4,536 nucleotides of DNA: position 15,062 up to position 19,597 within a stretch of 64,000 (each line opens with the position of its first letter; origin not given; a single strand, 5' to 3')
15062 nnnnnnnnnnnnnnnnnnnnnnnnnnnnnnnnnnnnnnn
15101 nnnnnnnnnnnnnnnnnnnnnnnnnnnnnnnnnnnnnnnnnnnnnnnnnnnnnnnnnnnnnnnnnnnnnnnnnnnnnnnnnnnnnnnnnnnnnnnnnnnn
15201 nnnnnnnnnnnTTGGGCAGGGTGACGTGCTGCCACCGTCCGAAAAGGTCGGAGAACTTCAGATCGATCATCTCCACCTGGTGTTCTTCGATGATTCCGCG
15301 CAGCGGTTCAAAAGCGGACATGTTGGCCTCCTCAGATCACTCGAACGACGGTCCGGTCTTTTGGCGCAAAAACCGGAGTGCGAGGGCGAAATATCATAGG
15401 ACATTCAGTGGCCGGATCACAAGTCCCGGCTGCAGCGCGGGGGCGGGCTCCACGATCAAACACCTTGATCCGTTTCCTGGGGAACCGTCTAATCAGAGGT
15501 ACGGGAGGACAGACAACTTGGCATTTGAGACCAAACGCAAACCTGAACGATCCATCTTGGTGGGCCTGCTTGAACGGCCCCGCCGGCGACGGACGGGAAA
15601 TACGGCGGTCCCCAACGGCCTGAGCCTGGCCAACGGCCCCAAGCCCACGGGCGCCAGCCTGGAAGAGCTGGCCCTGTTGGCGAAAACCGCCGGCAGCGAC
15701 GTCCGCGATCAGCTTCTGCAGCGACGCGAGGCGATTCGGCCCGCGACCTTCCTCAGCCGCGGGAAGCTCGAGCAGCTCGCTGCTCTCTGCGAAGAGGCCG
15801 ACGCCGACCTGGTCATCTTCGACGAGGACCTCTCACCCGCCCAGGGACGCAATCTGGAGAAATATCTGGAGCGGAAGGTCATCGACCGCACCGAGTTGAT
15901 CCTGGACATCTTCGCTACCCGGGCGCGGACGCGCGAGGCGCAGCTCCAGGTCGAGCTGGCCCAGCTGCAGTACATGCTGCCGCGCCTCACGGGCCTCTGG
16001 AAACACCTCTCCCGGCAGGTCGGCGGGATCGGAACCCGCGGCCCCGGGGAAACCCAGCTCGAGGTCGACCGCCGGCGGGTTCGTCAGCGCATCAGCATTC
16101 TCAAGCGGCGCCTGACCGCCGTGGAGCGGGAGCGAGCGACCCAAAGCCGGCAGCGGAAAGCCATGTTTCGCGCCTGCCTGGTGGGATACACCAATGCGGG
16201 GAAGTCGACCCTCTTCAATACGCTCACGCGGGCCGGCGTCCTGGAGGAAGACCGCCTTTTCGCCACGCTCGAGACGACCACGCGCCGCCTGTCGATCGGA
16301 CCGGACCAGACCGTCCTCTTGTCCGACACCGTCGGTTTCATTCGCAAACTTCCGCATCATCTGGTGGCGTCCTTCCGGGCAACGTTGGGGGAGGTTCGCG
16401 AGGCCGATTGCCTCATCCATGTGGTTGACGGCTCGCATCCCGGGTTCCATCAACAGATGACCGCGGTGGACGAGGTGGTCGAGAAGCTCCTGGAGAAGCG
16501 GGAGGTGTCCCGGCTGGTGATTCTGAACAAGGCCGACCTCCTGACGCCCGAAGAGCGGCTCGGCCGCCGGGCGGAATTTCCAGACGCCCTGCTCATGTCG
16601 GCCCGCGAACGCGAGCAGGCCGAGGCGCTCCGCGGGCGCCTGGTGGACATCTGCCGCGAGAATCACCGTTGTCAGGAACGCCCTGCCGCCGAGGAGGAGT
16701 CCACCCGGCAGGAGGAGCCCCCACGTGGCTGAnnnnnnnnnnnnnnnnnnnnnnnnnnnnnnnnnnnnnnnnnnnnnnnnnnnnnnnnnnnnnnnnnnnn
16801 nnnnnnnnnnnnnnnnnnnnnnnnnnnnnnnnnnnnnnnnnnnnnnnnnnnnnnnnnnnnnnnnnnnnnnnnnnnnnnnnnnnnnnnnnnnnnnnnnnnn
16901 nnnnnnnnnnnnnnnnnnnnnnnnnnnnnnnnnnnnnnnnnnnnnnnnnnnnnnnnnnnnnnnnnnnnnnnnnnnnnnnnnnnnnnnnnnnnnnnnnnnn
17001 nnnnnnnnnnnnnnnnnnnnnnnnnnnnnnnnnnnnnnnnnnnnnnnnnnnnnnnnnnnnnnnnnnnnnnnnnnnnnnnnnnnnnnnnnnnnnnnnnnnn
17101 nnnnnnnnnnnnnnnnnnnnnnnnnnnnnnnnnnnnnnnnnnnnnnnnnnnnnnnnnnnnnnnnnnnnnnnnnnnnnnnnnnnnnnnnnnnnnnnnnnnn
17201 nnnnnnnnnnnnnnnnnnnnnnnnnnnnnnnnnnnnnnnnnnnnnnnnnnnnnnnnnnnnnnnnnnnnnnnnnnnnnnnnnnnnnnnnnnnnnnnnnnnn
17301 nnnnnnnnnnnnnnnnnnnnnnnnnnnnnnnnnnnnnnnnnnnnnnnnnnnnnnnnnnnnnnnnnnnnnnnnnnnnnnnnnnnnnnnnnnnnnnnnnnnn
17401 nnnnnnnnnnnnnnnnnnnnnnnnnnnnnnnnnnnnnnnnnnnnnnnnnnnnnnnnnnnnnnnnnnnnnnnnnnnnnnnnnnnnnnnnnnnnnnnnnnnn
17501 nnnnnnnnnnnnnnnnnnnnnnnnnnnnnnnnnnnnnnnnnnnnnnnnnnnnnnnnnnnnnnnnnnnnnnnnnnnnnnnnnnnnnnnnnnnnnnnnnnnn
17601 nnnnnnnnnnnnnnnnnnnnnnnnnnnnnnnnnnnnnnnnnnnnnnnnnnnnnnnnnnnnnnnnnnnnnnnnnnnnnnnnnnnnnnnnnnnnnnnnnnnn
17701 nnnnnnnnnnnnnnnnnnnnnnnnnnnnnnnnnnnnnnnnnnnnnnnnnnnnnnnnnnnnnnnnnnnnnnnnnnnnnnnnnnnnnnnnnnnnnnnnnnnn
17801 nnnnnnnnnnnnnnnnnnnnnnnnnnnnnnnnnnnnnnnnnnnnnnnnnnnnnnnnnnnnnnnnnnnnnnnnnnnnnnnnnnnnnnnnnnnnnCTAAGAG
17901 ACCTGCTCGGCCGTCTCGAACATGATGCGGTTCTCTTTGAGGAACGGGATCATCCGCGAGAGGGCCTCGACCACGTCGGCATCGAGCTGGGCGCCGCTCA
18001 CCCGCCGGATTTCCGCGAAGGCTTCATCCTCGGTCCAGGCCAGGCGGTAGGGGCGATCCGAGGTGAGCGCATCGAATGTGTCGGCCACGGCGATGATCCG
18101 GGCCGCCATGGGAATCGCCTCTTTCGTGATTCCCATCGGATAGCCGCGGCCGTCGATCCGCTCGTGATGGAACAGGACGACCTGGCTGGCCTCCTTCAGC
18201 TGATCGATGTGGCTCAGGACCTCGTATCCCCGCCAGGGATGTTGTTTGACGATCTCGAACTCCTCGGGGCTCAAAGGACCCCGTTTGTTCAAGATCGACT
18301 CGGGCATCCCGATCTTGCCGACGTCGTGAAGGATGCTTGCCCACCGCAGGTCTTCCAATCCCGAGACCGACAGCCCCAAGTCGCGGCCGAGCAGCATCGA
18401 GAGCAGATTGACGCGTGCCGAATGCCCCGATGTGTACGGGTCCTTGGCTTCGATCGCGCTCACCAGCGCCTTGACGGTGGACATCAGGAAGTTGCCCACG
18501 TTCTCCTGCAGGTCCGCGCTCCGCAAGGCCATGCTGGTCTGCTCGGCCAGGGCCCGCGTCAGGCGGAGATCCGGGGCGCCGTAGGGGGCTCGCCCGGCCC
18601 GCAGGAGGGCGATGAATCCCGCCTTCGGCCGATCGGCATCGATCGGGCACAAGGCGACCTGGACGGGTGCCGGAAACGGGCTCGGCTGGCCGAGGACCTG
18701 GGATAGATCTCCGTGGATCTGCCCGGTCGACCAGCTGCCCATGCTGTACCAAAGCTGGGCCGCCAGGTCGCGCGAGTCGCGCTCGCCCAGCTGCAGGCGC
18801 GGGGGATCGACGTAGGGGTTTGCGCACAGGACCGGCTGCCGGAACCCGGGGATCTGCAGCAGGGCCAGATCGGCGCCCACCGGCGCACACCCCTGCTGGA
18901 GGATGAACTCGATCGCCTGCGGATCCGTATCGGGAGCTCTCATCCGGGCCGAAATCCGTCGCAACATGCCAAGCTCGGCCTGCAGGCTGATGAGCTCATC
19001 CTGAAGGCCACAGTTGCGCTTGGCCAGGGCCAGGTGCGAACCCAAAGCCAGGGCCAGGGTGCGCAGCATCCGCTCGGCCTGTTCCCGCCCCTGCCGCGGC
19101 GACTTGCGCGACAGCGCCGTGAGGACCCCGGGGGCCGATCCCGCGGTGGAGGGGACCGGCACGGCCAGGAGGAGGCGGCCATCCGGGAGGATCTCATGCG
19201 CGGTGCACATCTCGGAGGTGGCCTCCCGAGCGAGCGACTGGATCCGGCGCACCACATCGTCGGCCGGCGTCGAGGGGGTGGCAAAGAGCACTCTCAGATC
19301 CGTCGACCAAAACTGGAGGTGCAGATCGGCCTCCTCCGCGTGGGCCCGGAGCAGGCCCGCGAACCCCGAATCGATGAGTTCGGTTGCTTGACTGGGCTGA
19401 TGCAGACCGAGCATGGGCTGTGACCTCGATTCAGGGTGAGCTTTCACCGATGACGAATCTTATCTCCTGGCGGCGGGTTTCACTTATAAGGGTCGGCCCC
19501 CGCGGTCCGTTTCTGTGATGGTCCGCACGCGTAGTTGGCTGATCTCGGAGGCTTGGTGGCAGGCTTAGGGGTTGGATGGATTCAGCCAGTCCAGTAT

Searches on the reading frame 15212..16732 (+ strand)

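Call 77: search_protein_families(library=pfam, proteins=[window:15212-16732:+], max_evalue=0.001)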
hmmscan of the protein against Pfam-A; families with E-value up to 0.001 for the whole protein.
window:15212-16732:+ (506 aa): 5 families
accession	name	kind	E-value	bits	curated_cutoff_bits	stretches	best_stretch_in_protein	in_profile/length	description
PF16360.10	GTP-bdg_M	-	6.5e-33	113.6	29.5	1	237-315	1-79/79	GTP-binding GTPase Middle Region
PF13167.11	GTP-bdg_N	-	2.8e-32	111.6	25.4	1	148-235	2-89/89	GTP-binding GTPase N-terminal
PF01926.29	MMR_HSR1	-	1.9e-20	73.5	21.9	1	321-440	2-113/113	50S ribosome-binding GTPase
PF03193.22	RsgA_GTPase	-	0.00019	21.7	30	0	320-376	108-168/174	RsgA GTPase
PF02492.25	cobW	-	0.00077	19.5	20.7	0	368-451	86-163/180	CobW/HypB/UreG, nucleotide-binding domain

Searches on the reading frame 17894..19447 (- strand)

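Call 77: search_protein_families(library=pfam, proteins=[window:17894-19447:-], max_evalue=0.001)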
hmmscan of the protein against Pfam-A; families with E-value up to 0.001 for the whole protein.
window:17894-19447:- (517 aa): 3 families
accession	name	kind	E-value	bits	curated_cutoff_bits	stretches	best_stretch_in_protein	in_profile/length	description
PF13487.12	HD_5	-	9.2e-42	143.1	27.2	1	327-492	2-170/170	HD domain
PF01966.28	HD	-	3.1e-16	60.1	22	1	340-460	2-115/116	HD domain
PF13492.12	GAF_3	-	0.00028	21.7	27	0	222-308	49-127/129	GAF domain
